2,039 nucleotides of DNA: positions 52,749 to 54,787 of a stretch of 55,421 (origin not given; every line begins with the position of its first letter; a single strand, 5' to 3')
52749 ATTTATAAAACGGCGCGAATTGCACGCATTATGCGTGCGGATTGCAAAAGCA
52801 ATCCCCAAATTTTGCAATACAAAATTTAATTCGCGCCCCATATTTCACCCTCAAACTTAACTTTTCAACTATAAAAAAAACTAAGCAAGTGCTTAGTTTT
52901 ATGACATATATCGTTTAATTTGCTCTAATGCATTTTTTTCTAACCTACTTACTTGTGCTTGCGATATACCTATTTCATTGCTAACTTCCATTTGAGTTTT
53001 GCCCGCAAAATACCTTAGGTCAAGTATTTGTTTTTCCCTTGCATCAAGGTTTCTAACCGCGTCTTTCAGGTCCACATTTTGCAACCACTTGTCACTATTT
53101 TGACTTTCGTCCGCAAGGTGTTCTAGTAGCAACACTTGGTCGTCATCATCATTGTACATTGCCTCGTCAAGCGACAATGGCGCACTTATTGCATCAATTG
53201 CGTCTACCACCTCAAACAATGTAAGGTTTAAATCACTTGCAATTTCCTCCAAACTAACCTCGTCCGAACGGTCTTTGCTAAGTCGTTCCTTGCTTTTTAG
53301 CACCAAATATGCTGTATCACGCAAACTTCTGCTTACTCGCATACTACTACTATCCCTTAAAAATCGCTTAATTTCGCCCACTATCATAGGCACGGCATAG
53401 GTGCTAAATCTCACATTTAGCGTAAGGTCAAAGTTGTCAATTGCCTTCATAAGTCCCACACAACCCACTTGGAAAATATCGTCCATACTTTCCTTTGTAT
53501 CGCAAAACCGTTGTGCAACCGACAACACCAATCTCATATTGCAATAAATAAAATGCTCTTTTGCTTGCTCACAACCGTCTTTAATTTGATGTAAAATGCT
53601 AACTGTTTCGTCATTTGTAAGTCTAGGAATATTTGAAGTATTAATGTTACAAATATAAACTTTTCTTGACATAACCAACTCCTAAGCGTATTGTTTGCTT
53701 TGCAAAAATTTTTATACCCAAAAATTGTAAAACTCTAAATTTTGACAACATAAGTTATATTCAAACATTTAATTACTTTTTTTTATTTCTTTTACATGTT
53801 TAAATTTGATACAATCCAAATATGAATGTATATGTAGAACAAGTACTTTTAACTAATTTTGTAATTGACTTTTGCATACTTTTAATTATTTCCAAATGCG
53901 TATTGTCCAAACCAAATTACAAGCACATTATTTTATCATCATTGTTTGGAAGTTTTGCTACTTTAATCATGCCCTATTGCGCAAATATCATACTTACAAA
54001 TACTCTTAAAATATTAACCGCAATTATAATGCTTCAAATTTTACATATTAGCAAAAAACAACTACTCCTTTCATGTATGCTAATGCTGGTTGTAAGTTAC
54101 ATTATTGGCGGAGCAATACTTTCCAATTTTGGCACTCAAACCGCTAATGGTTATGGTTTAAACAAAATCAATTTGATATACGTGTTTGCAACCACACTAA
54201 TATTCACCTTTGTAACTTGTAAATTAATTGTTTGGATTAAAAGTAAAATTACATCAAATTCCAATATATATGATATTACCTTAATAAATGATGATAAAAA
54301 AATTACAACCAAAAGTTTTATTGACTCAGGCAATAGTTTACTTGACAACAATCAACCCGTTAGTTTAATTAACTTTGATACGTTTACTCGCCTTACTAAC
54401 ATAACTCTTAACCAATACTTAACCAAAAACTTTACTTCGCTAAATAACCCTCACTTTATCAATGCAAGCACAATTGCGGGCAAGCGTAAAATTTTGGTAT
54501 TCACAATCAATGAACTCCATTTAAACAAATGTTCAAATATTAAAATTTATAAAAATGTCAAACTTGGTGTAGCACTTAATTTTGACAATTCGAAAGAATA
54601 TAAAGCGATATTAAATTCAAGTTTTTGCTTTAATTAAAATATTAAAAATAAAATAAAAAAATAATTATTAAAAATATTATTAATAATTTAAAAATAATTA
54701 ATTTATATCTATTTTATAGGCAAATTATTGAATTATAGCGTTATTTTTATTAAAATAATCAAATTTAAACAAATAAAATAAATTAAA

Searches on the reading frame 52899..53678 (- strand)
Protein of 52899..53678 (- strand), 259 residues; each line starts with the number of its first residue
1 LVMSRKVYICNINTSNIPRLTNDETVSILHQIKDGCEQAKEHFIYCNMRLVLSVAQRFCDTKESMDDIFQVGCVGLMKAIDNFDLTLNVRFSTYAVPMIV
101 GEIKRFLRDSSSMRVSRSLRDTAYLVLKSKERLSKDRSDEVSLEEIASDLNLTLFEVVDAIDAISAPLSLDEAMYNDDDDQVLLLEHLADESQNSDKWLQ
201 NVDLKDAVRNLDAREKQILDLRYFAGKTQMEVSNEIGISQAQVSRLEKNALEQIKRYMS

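Call 14: search_protein_families(library=pfam, proteins=[window:52899-53678:-])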
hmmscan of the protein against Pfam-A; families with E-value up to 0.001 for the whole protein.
window:52899-53678:- (259 aa): 5 families
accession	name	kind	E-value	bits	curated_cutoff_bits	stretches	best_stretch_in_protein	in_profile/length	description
PF04542.20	Sigma70_r2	-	3.1e-17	62.6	24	1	46-111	4-69/71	Sigma-70 region 2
PF04545.22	Sigma70_r4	-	1.2e-13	50.7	24.1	1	209-255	3-49/50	Sigma-70, region 4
PF08281.18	Sigma70_r4_2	-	3.1e-05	24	25.7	0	204-245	4-45/54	Sigma-70, region 4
PF04539.22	Sigma70_r3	-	7.2e-05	23.3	25.3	1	126-184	6-64/78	Sigma-70 region 3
PF07638.17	Sigma70_ECF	-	0.00023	21.5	21.1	0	193-245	115-170/185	ECF sigma factor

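Call 16: find_encoding_contigs(protein=window:52899-53678:-, flank=3000, max_places=10)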
Protein window:52899-53678:- (259 aa): no gene with exactly this product is on record in the collection.

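Call 44: find_related_loci(query=window:52899-53678:-, collection=metagenome_contigs, flank=4000)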
Query window:52899-53678:- (259 aa) in metagenome_contigs; peptide patterns used: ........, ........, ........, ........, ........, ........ (x = any residue, [..] = any of these).
600 stretches matched a pattern (row limit reached: there are more); 562 encode a relative of the query (tblastn E <= 1e-3); the best 80 are kept; 80 distinct loci.
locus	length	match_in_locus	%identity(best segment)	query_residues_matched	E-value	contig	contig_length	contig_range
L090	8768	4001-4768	66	3-258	2e-118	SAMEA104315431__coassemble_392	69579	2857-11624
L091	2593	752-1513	68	3-256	6e-123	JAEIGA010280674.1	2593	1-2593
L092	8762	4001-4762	66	3-256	9e-118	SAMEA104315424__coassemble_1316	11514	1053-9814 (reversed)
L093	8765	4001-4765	61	3-258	1e-105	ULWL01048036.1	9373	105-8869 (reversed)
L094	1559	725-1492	58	1-256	1e-107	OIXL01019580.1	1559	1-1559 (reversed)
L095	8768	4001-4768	54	3-258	5e-94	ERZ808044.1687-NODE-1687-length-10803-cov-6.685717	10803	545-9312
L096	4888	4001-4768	54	3-258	8e-94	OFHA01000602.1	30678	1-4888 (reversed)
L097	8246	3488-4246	53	6-258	1e-91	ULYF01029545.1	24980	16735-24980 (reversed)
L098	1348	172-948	54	1-258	2e-98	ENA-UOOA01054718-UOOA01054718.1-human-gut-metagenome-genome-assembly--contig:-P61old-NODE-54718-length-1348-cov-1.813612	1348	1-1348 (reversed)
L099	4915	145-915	56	3-259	8e-92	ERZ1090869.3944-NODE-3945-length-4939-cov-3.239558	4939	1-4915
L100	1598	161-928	53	3-258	4e-97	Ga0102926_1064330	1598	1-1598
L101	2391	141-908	53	3-258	7e-94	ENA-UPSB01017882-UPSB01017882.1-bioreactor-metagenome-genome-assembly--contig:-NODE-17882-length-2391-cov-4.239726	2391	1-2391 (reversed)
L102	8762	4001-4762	52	6-259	8e-91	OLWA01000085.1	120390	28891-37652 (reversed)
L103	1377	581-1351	53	2-258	1e-97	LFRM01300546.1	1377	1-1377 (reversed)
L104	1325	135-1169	54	6-258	3e-97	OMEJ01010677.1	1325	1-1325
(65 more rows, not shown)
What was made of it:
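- Tried and rejected: The metagenome scan with the sigG-like protein found nothing closer than 68% (call 44).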

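Call 45: find_homologous_proteins(query=window:52899-53678:-, max_evalue=1e-60)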
Query window:52899-53678:- (259 aa): 7881 proteins with E <= 1e-60 among 8000 candidates; the best 120 are listed.
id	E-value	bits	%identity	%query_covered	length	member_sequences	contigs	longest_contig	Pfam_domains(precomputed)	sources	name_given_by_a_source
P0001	9.6e-153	524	94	99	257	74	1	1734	PF04545.23,PF04542.21,PF08281.19,PF04539.23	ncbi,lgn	ncbi:MAG: SigB/SigF/SigG family RNA polymerase sigma factor [Clostridia bacterium]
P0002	1.5e-146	504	91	99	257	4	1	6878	PF04545.23,PF04542.21,PF08281.19,PF04539.23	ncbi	-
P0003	6.9e-146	502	91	99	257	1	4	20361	PF04545.23,PF04542.21,PF08281.19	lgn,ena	-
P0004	3.5e-145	499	91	99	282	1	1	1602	PF04545.23,PF04542.21,PF08281.19,PF04539.23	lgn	-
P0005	3.6e-145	499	91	99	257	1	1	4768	PF04545.23,PF04542.21,PF08281.19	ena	-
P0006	4.4e-145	499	91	99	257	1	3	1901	PF04545.23,PF04542.21,PF08281.19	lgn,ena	-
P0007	5.4e-145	499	91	99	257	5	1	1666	PF04545.23,PF04542.21,PF08281.19,PF04539.23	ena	-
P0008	1.4e-144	497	90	99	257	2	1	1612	PF04545.23,PF04542.21,PF08281.19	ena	-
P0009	1.7e-144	497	90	99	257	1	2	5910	PF04545.23,PF04542.21,PF08281.19,PF04539.23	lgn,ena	-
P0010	3.0e-144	496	90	99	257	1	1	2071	PF04545.23,PF04542.21,PF08281.19,PF04539.23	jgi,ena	-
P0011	4.2e-144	496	91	99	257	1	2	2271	PF04545.23,PF04542.21,PF08281.19,PF04539.23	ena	-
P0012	7.5e-144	495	91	99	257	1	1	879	PF07638.18,PF04545.23,PF04542.21,PF08281.19,PF04539.23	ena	-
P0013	1.0e-143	495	90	99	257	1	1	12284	PF04545.23,PF04542.21,PF08281.19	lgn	-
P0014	8.0e-143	492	89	99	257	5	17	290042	PF04545.23,PF04542.21,PF08281.19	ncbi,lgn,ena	-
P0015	2.6e-141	487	88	99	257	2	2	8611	PF04545.23,PF04542.21,PF08281.19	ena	-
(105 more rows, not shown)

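Call 46: find_encoding_contigs(protein=window:52899-53672:-, flank=4000, max_places=10)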
Protein window:52899-53672:- (257 aa): 5 contigs read that carry it; 4 places shown.
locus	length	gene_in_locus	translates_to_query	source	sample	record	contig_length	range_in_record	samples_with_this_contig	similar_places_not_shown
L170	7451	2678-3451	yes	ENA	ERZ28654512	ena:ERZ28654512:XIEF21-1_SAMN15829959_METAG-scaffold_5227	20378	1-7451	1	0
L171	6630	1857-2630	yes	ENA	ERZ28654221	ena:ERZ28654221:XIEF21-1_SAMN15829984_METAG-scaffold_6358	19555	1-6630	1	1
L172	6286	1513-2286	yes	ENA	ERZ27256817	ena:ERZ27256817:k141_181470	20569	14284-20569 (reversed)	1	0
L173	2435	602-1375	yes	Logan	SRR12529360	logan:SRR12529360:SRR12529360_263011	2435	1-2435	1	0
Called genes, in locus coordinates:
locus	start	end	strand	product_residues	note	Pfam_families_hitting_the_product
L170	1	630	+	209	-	?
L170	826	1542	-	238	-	PF04542:Sigma70_r2, PF04545:Sigma70_r4, PF01381:HTH_3 (weak)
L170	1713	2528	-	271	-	PF03419:Peptidase_U4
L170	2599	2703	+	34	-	-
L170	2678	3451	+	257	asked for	PF04542:Sigma70_r2, PF04545:Sigma70_r4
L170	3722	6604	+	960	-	PF13306:LRR_5, PF13855:LRR_8 (faint), PF23952:LRR_EndoS (faint), PF13306:LRR_5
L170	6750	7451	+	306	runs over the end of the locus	PF00246:Peptidase_M14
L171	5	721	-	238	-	PF04542:Sigma70_r2, PF04545:Sigma70_r4, PF01381:HTH_3 (weak)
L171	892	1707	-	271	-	PF03419:Peptidase_U4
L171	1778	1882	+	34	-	-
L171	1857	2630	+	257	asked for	PF04542:Sigma70_r2, PF04545:Sigma70_r4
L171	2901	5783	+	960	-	PF13306:LRR_5, PF13855:LRR_8 (faint), PF23952:LRR_EndoS (faint), PF13306:LRR_5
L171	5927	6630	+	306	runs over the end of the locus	PF00246:Peptidase_M14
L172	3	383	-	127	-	?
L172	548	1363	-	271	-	PF03419:Peptidase_U4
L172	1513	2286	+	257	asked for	PF04542:Sigma70_r2, PF04545:Sigma70_r4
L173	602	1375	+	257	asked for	PF04542:Sigma70_r2, PF04545:Sigma70_r4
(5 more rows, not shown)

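Call 47: find_encoding_contigs(protein=P0014, flank=4000, max_places=6)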
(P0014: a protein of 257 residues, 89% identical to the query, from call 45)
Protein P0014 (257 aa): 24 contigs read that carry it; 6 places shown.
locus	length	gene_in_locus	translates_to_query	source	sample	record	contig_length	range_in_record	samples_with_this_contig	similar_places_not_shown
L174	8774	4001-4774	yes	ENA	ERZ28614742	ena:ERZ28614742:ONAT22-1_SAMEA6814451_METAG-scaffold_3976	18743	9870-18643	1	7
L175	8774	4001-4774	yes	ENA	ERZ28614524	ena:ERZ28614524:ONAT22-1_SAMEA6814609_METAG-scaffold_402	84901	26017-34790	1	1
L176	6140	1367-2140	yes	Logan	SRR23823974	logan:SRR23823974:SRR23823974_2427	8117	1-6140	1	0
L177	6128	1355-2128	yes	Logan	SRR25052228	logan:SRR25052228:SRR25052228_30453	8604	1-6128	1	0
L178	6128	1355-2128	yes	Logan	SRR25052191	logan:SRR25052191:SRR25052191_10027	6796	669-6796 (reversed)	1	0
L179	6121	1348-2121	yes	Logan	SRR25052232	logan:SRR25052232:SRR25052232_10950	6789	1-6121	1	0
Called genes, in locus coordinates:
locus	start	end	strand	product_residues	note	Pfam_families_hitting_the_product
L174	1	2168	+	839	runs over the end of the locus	PF02739:5_3_exonuc_N, PF01367:5_3_exonuc, PF00476:DNA_pol_A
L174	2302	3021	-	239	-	PF04542:Sigma70_r2, PF04545:Sigma70_r4, PF01381:HTH_3 (weak)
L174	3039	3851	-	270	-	PF03419:Peptidase_U4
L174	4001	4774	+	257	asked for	PF04542:Sigma70_r2, PF08281:Sigma70_r4_2 (faint), PF04545:Sigma70_r4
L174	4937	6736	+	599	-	PF00009:GTP_EFTU, PF22042:EF-G_D2 (weak), PF03144:GTP_EFTU_D2, PF14492:EFG_III (weak), PF00679:EFG_C, PF06421:LepA_C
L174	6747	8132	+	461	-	PF04055:Radical_SAM, PF06969:HemN_C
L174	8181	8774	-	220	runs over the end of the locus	PF04237:YjbR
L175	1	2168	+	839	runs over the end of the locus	PF02739:5_3_exonuc_N, PF01367:5_3_exonuc, PF00476:DNA_pol_A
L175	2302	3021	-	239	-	PF04542:Sigma70_r2, PF04545:Sigma70_r4, PF01381:HTH_3 (weak)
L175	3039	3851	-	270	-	PF03419:Peptidase_U4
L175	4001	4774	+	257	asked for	PF04542:Sigma70_r2, PF08281:Sigma70_r4_2 (faint), PF04545:Sigma70_r4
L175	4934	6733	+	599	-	PF00009:GTP_EFTU, PF22042:EF-G_D2 (weak), PF03144:GTP_EFTU_D2, PF14492:EFG_III (weak), PF00679:EFG_C, PF06421:LepA_C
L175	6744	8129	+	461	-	PF04055:Radical_SAM, PF06969:HemN_C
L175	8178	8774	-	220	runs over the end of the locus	PF04237:YjbR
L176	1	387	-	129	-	?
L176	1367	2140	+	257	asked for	PF04542:Sigma70_r2, PF08281:Sigma70_r4_2 (faint), PF04545:Sigma70_r4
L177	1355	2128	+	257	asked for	PF04542:Sigma70_r2, PF08281:Sigma70_r4_2 (faint), PF04545:Sigma70_r4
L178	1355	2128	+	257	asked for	PF04542:Sigma70_r2, PF08281:Sigma70_r4_2 (faint), PF04545:Sigma70_r4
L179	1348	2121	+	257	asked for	PF04542:Sigma70_r2, PF08281:Sigma70_r4_2 (faint), PF04545:Sigma70_r4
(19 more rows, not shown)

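Call 48: find_encoding_contigs(protein=P0003, flank=4000, max_places=4)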
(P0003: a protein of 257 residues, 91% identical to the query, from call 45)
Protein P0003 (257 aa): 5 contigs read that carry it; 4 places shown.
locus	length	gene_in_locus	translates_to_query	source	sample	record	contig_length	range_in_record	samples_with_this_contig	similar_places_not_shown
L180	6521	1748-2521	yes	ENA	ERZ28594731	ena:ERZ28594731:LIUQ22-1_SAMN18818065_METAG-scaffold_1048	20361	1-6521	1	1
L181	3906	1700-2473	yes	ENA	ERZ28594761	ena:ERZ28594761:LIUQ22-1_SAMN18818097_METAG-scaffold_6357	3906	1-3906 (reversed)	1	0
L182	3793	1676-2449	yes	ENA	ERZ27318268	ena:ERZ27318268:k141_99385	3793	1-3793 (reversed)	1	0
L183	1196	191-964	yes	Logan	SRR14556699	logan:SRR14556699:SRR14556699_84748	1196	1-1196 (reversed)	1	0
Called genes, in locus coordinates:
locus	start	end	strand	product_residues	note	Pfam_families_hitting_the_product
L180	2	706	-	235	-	?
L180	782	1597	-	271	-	PF03419:Peptidase_U4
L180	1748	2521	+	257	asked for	PF04542:Sigma70_r2, PF08281:Sigma70_r4_2 (faint), PF04545:Sigma70_r4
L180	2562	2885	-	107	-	-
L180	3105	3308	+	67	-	PF13560:HTH_31, PF12844:HTH_19, PF13443:HTH_26 (weak), PF01381:HTH_3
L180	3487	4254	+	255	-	PF01522:Polysacc_deac_1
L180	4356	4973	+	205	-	PF00436:SSB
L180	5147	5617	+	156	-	-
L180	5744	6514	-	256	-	-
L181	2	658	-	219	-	?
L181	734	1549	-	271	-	PF03419:Peptidase_U4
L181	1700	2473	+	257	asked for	PF04542:Sigma70_r2, PF08281:Sigma70_r4_2 (faint), PF04545:Sigma70_r4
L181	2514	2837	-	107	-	-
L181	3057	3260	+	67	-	PF13560:HTH_31, PF12844:HTH_19, PF13443:HTH_26 (weak), PF01381:HTH_3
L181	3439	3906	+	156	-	?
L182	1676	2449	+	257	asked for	PF04542:Sigma70_r2, PF08281:Sigma70_r4_2 (faint), PF04545:Sigma70_r4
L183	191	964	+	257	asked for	PF04542:Sigma70_r2, PF08281:Sigma70_r4_2 (faint), PF04545:Sigma70_r4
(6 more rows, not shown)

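Call 86: search_protein_families(library=ncbifam, proteins=[window:52899-53672:-], max_evalue=0.00001)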
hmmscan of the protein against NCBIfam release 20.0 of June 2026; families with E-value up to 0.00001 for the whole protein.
window:52899-53672:- (257 aa): 51 families (the best 25 are shown)
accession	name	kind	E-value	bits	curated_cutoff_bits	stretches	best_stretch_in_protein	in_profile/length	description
NF006071.0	PRK08215.1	equivalog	8.5e-105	350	372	1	2-256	3-257/258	RNA polymerase sporulation sigma factor SigG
TIGR02850.1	spore_sigG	equivalog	5.7e-97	324.1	457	1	4-256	2-254/254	RNA polymerase sporulation sigma factor SigG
NF004052.0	PRK05572.1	subfamily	7.7e-82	274.6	311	1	14-256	10-250/252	SigF/SigG family RNA polymerase sporulation sigma factor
TIGR02885.1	spore_sigF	equivalog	4.3e-79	265.6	321.45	1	28-256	3-231/231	RNA polymerase sporulation sigma factor SigF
TIGR02980.1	SigBFG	subfamily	4.1e-73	245.8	234.35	1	35-256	2-226/227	SigB/SigF/SigG family RNA polymerase sigma factor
TIGR02941.1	Sigma_B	equivalog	7.2e-40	137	315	1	19-254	11-251/255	RNA polymerase sigma factor SigB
NF005644.0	PRK07408.1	subfamily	8.3e-39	133.8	261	1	21-256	11-253/258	RNA polymerase sigma factor SigF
NF005514.0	PRK07122.1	subfamily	1.8e-37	129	372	1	33-254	37-261/264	RNA polymerase sigma factor SigF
TIGR02937.1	sigma70-ECF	superfamily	7.9e-34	116.7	42.9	1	37-256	2-165/165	sigma-70 family RNA polymerase sigma factor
TIGR02997.1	Sig70-cyanoRpoD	subfamily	8.1e-34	117.2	384.5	1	27-252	65-297/298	RNA polymerase sigma factor, RpoD/SigA family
NF004471.0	PRK05803.1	subfamily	1e-31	110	252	2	11-119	24-133/235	RNA polymerase sporulation sigma factor SigK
NF006158.0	PRK08301.1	equivalog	4.8e-31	108.1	339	2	5-119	28-142/241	RNA polymerase sporulation sigma factor SigE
TIGR02394.1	rpoS_proteo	equivalog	5.3e-31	108.2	378.7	1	5-256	17-274/285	RNA polymerase sigma factor RpoS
TIGR02479.1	FliA_WhiG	subfamily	9.9e-29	100.7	189.6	1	60-256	23-223/224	FliA/WhiG family RNA polymerase sigma factor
TIGR02392.1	rpoH_proteo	equivalog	2e-28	99.8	323.1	1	5-256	5-268/270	RNA polymerase sigma factor RpoH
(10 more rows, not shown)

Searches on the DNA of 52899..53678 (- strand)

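Call 85: search_rna_families(sources=[L130, L064, L071, L019], threshold=evalue, max_evalue=1)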
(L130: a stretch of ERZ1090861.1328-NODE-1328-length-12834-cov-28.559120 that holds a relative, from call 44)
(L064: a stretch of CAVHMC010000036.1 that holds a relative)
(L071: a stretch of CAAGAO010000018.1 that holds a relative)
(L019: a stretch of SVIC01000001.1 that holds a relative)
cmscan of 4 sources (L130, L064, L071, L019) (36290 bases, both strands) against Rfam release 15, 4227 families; matches with E-value up to 1: 4.
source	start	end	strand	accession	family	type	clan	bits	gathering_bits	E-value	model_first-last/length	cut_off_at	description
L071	172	253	+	RF04348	Plastid-psbM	Cis-reg;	-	35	52.7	0.13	1-79/79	no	Plastid-psbM 3UTR RNA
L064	6964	6993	-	RF01337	CRISPR-DR24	Gene; CRISPR;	-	30.6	35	0.076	1-30/30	no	CRISPR RNA direct repeat element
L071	331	398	+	RF04239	mir-4679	Gene; miRNA;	-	28.5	88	0.16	1-75/75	no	mir-4679 microRNA precursor family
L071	331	398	-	RF03995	mir-7957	Gene; miRNA;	-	28.1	76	0.19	1-59/59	no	mir-7957 microRNA precursor family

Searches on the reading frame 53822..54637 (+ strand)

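Call 14: search_protein_families(library=pfam, proteins=[window:53822-54637:+])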
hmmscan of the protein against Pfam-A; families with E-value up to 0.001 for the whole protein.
window:53822-54637:+ (271 aa): 1 family
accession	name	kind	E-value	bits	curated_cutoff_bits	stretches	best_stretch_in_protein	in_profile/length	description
PF03419.18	Peptidase_U4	-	2e-32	113.1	28.4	1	3-266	2-282/284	Sporulation factor SpoIIGA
